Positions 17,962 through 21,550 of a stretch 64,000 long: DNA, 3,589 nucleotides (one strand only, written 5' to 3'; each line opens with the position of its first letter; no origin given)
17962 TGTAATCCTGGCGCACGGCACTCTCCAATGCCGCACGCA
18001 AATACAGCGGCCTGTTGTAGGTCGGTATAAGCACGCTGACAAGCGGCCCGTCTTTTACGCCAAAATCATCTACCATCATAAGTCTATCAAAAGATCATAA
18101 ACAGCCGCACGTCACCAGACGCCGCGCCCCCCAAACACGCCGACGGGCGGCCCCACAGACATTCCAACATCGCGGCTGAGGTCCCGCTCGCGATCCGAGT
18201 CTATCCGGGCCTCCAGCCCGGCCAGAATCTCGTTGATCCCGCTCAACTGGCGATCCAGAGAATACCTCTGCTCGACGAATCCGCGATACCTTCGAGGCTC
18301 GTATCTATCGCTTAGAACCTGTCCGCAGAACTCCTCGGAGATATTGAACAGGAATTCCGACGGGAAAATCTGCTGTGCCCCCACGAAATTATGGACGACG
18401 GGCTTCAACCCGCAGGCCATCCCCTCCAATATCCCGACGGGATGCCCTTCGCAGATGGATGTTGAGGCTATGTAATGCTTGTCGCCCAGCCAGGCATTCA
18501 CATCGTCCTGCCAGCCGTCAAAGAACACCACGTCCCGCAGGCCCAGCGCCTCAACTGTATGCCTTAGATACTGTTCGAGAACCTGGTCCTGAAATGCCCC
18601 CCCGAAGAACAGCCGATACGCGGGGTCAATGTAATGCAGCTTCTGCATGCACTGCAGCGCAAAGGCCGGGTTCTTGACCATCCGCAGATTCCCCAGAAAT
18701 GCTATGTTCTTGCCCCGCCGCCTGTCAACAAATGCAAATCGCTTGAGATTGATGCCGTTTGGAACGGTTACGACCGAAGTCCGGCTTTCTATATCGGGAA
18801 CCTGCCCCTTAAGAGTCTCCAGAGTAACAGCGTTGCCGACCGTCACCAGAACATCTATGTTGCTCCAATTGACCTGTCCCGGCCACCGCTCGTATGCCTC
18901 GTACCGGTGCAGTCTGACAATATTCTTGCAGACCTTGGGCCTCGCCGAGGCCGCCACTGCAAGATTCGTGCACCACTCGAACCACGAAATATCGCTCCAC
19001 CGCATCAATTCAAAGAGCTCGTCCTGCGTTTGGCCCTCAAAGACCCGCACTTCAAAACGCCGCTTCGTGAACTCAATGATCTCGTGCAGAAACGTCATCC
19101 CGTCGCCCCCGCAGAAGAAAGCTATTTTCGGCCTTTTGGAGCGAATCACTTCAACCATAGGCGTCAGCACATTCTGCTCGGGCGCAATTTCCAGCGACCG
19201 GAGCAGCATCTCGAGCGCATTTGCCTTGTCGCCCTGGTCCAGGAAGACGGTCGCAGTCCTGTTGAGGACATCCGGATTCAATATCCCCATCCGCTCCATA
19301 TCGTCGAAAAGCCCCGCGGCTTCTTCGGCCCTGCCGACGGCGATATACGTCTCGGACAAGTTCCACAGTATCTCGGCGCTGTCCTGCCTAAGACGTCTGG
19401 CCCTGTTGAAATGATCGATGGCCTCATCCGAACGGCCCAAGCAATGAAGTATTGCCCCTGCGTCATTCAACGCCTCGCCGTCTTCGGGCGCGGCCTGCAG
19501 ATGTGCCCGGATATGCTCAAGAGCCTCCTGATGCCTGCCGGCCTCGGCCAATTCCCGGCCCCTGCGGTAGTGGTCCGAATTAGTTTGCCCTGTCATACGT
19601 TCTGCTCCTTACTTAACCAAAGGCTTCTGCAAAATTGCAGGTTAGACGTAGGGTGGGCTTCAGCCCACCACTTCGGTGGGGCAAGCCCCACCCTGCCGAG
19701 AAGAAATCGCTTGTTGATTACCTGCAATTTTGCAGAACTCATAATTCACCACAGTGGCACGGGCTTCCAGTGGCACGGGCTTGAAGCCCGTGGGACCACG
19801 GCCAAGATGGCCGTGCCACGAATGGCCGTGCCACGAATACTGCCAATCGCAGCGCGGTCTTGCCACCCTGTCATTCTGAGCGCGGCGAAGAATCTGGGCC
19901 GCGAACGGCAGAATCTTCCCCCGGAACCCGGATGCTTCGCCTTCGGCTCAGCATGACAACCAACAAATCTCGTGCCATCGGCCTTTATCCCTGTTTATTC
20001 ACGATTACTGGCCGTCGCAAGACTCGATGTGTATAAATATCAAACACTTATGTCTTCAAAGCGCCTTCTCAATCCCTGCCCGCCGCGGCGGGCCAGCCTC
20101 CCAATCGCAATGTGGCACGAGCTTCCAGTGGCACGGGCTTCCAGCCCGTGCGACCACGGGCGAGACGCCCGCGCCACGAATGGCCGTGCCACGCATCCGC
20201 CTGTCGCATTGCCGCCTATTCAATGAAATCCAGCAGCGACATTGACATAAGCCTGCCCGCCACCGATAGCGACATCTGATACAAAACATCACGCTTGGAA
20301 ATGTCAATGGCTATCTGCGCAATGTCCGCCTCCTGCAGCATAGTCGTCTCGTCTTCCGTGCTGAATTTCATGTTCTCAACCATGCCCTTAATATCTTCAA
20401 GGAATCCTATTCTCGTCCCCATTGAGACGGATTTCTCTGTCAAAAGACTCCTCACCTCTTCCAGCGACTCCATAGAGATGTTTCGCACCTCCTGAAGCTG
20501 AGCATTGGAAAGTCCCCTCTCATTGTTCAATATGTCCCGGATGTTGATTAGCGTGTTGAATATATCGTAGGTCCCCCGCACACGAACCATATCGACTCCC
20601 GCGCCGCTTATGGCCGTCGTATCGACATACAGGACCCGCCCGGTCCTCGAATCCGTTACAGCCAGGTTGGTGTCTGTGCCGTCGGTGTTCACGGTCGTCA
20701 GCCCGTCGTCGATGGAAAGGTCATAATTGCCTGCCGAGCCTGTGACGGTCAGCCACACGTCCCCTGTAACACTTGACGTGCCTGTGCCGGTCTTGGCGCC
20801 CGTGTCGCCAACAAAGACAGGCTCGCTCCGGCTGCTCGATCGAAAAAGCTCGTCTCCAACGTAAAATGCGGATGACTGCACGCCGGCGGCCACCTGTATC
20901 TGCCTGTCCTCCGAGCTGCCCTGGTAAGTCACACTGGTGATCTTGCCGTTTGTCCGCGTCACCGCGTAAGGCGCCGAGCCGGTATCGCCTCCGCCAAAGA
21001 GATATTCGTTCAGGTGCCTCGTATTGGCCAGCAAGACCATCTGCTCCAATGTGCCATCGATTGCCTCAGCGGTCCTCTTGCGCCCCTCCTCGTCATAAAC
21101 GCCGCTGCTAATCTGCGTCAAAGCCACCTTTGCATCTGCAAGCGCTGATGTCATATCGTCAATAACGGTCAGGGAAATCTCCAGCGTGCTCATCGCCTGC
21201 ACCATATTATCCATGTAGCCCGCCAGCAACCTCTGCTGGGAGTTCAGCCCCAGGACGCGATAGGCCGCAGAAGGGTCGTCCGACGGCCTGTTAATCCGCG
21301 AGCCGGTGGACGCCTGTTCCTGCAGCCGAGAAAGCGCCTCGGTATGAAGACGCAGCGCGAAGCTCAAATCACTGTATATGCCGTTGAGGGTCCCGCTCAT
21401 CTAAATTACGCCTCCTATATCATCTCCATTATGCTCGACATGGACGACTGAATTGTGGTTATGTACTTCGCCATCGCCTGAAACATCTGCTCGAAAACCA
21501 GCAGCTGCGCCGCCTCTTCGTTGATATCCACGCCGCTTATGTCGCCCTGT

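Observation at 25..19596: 19.6-kb operon of TPR-decorated glycosyltransferase/methyltransferase megaenzymes directly downstream of flgK-flgL: candidate protein (flagellin?) glycosylation machine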

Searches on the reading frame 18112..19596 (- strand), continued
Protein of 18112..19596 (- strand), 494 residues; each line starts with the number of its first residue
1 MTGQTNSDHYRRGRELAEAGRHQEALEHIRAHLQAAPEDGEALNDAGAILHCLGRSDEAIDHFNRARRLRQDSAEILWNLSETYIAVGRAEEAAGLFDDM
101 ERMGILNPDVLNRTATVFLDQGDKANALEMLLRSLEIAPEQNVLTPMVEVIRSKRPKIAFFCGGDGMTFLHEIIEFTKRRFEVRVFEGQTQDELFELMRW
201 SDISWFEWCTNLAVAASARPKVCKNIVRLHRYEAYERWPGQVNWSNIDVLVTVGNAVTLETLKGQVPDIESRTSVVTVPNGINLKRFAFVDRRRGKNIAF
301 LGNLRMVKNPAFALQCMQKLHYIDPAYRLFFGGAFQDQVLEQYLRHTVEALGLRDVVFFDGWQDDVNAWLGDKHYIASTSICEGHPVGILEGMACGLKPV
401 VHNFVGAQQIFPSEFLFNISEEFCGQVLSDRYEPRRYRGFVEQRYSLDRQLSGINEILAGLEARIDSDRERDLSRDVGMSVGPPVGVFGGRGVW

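Call 39: search_protein_families(library=pfam, proteins=[L043:9760-14508:+, L075:17475-21491:+, L040:6859-10791:+, L043:7303-8046:+, L043:8043-8723:+, L043:8729-9688:+, L075:16084-17424:+, L064:16471-17244:+, L064:17296-18393:+, L064:18447-19241:+], max_evalue=0.00001)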
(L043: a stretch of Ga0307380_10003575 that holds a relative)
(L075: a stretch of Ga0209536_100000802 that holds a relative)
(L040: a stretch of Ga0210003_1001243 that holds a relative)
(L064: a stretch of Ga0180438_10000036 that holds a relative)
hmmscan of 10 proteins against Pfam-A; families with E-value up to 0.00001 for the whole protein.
L043:9760-14508:+ (1583 aa): 7 families
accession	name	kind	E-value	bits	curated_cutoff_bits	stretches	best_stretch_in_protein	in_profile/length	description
PF13578.12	Methyltransf_24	-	2.9e-26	92.8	26.3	2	126-235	1-104/105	Methyltransferase domain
PF00535.33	Glycos_transf_2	-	1.3e-23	84.2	23.3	1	1488-1581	1-97/168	Glycosyl transferase family 2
PF04055.27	Radical_SAM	-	2.4e-20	73.8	29.5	1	1142-1294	3-160/166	Radical SAM superfamily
PF05050.19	Methyltransf_21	-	2.1e-18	67.5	22.7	1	350-516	1-173/173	Methyltransferase FkbM domain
PF01973.23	MptE-like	-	4e-16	59.7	34.6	1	850-1002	13-168/171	6-hydroxymethylpterin diphosphokinase MptE-like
PF13186.11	SPASM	-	6.6e-09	36.4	21.5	1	1348-1407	1-66/67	Iron-sulfur cluster-binding domain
PF13641.12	Glyco_tranf_2_3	-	7.8e-07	29.8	27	1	1487-1573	3-97/230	Glycosyltransferase like family 2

L075:17475-21491:+ (1339 aa): 9 families
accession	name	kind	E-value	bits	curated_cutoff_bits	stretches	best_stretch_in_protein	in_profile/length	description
PF00535.33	Glycos_transf_2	-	5.2e-38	131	23.3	1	1014-1137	1-126/168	Glycosyl transferase family 2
PF01973.23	MptE-like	-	3e-20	73.1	34.6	1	616-768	14-168/171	6-hydroxymethylpterin diphosphokinase MptE-like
PF10111.15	Glyco_tranf_2_2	-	1.1e-19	71.5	27.3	1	1014-1282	1-274/276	Glycosyltransferase like family 2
PF13641.12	Glyco_tranf_2_3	-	2.1e-15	57.8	27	1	1013-1207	3-209/230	Glycosyltransferase like family 2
PF13414.12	TPR_11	-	3.1e-08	33.6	26.8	0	890-923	4-37/42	TPR repeat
PF00515.34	TPR_1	-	1.3e-07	31.5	27.8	0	915-947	2-34/34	Tetratricopeptide repeat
PF13432.12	TPR_16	-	6.8e-07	30.1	32.7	1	889-947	6-64/65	Tetratricopeptide repeat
PF07719.23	TPR_2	-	7.6e-07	29.2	27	0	914-947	1-34/34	Tetratricopeptide repeat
PF13431.12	TPR_17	-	7.1e-06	26.3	24.4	0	905-932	4-31/34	Tetratricopeptide repeat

L040:6859-10791:+ (1310 aa): 9 families
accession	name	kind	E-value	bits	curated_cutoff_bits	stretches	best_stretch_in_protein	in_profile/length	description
PF00535.33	Glycos_transf_2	-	3e-35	122.1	23.3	1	987-1149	1-167/168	Glycosyl transferase family 2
PF13641.12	Glyco_tranf_2_3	-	1.2e-20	75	27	1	985-1190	2-215/230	Glycosyltransferase like family 2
PF10111.15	Glyco_tranf_2_2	-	2.4e-20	73.6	27.3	1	987-1193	1-223/276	Glycosyltransferase like family 2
PF01973.23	MptE-like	-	6e-17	62.4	34.6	1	583-735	14-168/171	6-hydroxymethylpterin diphosphokinase MptE-like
PF13578.12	Methyltransf_24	-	1.1e-16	62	26.3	1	68-177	1-105/105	Methyltransferase domain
PF13632.12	Glyco_trans_2_3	-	6.5e-10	39.6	27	1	1065-1181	2-119/198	Glycosyl transferase family group 2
PF01596.23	Methyltransf_3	-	6.8e-09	35.8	22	1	67-179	48-157/204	O-methyltransferase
PF07719.23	TPR_2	-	8.2e-08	32.2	27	0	858-886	6-34/34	Tetratricopeptide repeat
PF13432.12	TPR_16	-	8.5e-07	29.8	32.7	1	858-920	2-64/65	Tetratricopeptide repeat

L043:7303-8046:+ (247 aa): 1 family
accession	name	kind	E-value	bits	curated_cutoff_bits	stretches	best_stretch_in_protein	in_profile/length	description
PF04199.19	Cyclase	-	6e-24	85.3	23.1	1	27-175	1-140/142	Putative cyclase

L043:8043-8723:+ (226 aa): 1 family
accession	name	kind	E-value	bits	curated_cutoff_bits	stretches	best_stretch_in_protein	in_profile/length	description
PF02348.25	CTP_transf_3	-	1.6e-28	100.5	22.6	1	6-186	1-185/217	Cytidylyltransferase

L043:8729-9688:+ (319 aa): 2 families
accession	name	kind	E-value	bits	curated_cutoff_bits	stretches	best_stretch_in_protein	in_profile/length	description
PF02826.25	2-Hacid_dh_C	-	1.8e-56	190.7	25.1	1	113-287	1-178/178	D-isomer specific 2-hydroxyacid dehydrogenase, NAD binding domain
PF00389.36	2-Hacid_dh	-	8.8e-20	71.2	24.6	1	22-312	14-127/134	D-isomer specific 2-hydroxyacid dehydrogenase, catalytic domain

L075:16084-17424:+ (446 aa): 1 family
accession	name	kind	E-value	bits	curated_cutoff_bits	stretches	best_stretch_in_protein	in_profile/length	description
PF05050.19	Methyltransf_21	-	4e-12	47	22.7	1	176-345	1-168/173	Methyltransferase FkbM domain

L064:16471-17244:+ (257 aa): 4 families
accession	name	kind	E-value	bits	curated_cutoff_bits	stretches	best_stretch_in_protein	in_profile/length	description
PF13561.12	adh_short_C2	-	1.3e-44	153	27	1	20-247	1-235/236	Enoyl-(Acyl carrier protein) reductase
PF00106.31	adh_short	-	1.6e-40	139.1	26.6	1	14-193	1-188/195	short chain dehydrogenase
PF01370.27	Epimerase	-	2.6e-07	30.8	20.9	1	16-97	1-76/240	NAD dependent epimerase/dehydratase family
PF08643.16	DUF1776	-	8.8e-06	25.8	25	0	98-174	106-185/294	Fungal family of unknown function (DUF1776)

L064:17296-18393:+ (365 aa): 3 families
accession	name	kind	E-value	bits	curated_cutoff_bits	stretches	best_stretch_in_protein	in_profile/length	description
PF01041.23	DegT_DnrJ_EryC1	-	2e-103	346.8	19.8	1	9-361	4-359/360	DegT/DnrJ/EryC1/StrS aminotransferase family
PF00155.27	Aminotran_1_2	-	9.8e-07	28.7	19.7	1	31-158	44-193/361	Aminotransferase class I and II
PF01212.27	Beta_elim_lyase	-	1.8e-06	27.9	27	1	29-272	32-270/288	Beta-eliminating lyase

L064:18447-19241:+ (264 aa): 6 families
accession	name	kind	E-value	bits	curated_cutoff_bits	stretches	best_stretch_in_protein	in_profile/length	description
PF13847.12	Methyltransf_31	-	3.9e-12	46.5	27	1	40-145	3-111/145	Methyltransferase domain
PF13649.12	Methyltransf_25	-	1.8e-11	45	27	1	44-139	1-97/97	Methyltransferase domain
PF08241.18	Methyltransf_11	-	4.4e-10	40.5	21.2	1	46-142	2-94/95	Methyltransferase domain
PF08242.18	Methyltransf_12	-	3.6e-08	34.5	30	1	46-140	2-97/98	Methyltransferase domain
PF13489.12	Methyltransf_23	-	7.5e-08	32.7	27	1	31-150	13-123/164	Methyltransferase domain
PF02390.23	Methyltransf_4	-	3.4e-06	27.1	24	1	42-100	3-63/173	Putative methyltransferase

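Call 70: predict_structure(alignment_id=A1)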
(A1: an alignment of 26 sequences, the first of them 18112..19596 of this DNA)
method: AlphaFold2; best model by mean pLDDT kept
length: 494 residues; sequences in the alignment: 26
mean_pLDDT: 84.6   pTM: 0.74
mean pLDDT of the five models: 84.6, 80.8, 73.6, 59.8, 51.6
residues with pLDDT >= 90: 250; 70-90: 180; 50-70: 37; < 50: 27
segments of 3 or more residues with pLDDT < 50: 1-4, 304-307, 476-494
pLDDT, mean of each block of 10 residues (from residue 1): 61 93 95 92 96 95 95 93 95 93 93 93 89 91 85 89 67 87 87 92 85 88 90 80 93 79 89 89 89 93 56 89 94 67 85 88 78 88 68 93 84 90 92 94 91 90 85 51 31 31
secondary structure, 60 per line:
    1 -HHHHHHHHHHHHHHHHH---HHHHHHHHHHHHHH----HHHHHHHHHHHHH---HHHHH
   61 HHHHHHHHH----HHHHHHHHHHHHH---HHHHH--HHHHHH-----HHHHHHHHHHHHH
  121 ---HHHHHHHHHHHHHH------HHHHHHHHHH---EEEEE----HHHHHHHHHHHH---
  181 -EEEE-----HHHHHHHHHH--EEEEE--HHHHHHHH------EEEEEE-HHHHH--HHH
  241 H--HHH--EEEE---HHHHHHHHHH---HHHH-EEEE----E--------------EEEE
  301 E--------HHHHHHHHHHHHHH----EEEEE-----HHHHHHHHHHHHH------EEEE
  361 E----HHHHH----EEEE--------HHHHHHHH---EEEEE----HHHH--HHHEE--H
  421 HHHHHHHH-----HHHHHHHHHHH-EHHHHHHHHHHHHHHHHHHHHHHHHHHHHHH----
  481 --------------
elements in order: H2-18 H22-35 H40-52 H56-69 H74-86 H90-94 H97-102 H108-120 H124-137 H144-153 E157-161 H166-177 E182-185 H191-200 E203-207 H210-217 E224-229 H231-235 H238-241 E249-252 H256-265 H269-272 E274-277 E297-301 H310-323 E328-332 H338-350 E357-361 H366-370 E375-378 H387-394 E398-402 H407-410 H420-428 H434-444 H447-476

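Call 73: fold_search(model_id=the predicted structure, library=pdb)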
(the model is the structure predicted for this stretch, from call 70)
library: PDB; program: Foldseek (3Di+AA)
matches with E <= 10: 1786; with E <= 0.001: 474
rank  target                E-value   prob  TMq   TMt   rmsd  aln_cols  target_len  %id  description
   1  5djs_A                3.2e-15  1.00  0.44  0.42  22.6       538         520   16  Thermobaculum terrenum O-GlcNAc transferase mutant - K341M (released 2015-10-28)
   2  8dti_A                1.7e-14  1.00  0.46  0.37  21.3       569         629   14  Cryo-EM structure of Arabidopsis SPY in complex with GDP-fucose (released 2023-03-08)
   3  8dth_A                2.2e-14  1.00  0.44  0.31  21.2       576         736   13  Cryo-EM structure of Arabidopsis SPY alternative conformation 2 (released 2023-03-08)
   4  8dtg_A                2.7e-14  1.00  0.43  0.28  21.3       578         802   12  Cryo-EM structure of Arabidopsis SPY alternative conformation 1 (released 2023-03-08)
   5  8dth_B                6.1e-14  1.00  0.43  0.32  21.3       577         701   12  Cryo-EM structure of Arabidopsis SPY alternative conformation 2 (released 2023-03-08)
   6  8dtg_B                6.8e-14  1.00  0.42  0.30  20.9       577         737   12  Cryo-EM structure of Arabidopsis SPY alternative conformation 1 (released 2023-03-08)
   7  8dtf_A                2.0e-13  1.00  0.44  0.29  21.0       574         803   13  Cryo-EM structure of the full length Arabidopsis SPY with complete TPRs (released 2023-03-08)
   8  5a01_A                5.1e-13  1.00  0.36  0.27  24.8       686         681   13  O-GlcNAc transferase from Drososphila melanogaster (released 2016-04-27)
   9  4gyw_A                5.6e-13  1.00  0.43  0.32  23.5       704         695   12  Crystal structure of human O-GlcNAc Transferase in complex with UDP and a glycopeptide (released 2012-10-31)
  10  6e37_A                6.6e-13  1.00  0.42  0.31  24.9       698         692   11  O-GlcNAc Transferase in complex with covalent inhibitor (released 2019-11-06)
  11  7y4i_A                6.9e-13  1.00  0.45  0.29  21.3       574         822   13  Crystal structure of SPINDLY in complex with GDP (released 2022-12-07)
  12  5hgv_A                7.3e-13  1.00  0.43  0.32  23.5       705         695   11  Structure of an O-GlcNAc transferase point mutant, D554N in complex with peptide (released 2016-09-14)
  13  4n39_A                8.5e-13  1.00  0.40  0.30  24.8       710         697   12  Crystal structure of human O-GlcNAc transferase bound to a peptide from HCF-1 pro-repeat 2 (11-26) (released 2014-01-01)
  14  7y4i_B                9.0e-13  1.00  0.43  0.28  21.2       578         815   12  Crystal structure of SPINDLY in complex with GDP (released 2022-12-07)
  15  3pe4_A                1.0e-12  1.00  0.42  0.31  24.0       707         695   12  Structure of human O-GlcNAc transferase and its complex with a peptide substrate (released 2011-01-19)
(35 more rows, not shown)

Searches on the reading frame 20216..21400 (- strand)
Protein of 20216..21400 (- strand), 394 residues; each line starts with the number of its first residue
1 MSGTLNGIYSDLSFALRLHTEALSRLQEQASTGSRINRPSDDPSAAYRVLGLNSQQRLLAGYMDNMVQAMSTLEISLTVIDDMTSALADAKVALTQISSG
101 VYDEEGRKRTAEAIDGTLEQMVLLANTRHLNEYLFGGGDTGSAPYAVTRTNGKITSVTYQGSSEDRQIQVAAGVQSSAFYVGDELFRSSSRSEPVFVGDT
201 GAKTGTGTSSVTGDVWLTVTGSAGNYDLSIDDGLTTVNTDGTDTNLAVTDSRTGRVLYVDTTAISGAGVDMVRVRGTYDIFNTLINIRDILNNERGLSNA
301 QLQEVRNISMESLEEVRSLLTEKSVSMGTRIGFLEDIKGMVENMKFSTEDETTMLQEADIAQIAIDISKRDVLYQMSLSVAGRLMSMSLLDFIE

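Call 7: search_protein_families(library=ncbifam, proteins=[window:20216-21400:-], max_evalue=0.001)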
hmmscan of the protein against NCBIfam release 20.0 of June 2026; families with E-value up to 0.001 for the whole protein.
window:20216-21400:- (394 aa): 12 families
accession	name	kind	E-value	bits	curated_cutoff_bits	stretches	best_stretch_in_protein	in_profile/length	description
TIGR02550.1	flagell_flgL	equivalog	5.7e-55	187.2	127.2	1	8-393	7-387/387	flagellar hook-associated protein FlgL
NF005187.0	PRK06663.1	equivalog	1.1e-30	106.8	337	2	9-188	10-200/419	flagellar hook-associated protein 3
NF009361.0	PRK12717.1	equivalog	6.3e-25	87.7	407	1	23-189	23-186/524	flagellar hook-associated protein 3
NF005980.0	PRK08073.1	equivalog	1.4e-17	63.9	291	1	24-186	24-178/287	flagellar hook-associated protein 3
NF006489.0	PRK08913.1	equivalog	1e-15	58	217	1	17-393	19-302/303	flagellin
NF009362.0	PRK12718.1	equivalog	1.9e-15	56.9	602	1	21-211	21-210/510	flagellar hook-associated protein FlgL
NF006265.0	PRK08412.1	equivalog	1.5e-12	46.6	749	1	18-189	18-181/827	flagellar hook-associated protein FlgL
NF011282.0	PRK14692.1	equivalog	9.1e-10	37.5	878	1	22-180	22-172/749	flagellar hook-associated protein FlgL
NF033376.1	lat_flg_LafA_1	exception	5.1e-06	26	440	1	20-234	21-225/304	lateral flagellin LafA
NF004669.0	PRK06008.1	equivalog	5.4e-06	26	230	1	44-149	47-149/348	flagellar hook-associated family protein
NF038071.1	lat_flg_LafA_2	exception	1.1e-05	25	365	0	23-128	25-131/284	lateral flagellin LafA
NF009445.0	PRK12803.1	equivalog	0.00024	20.4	450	1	20-109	20-109/335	flagellin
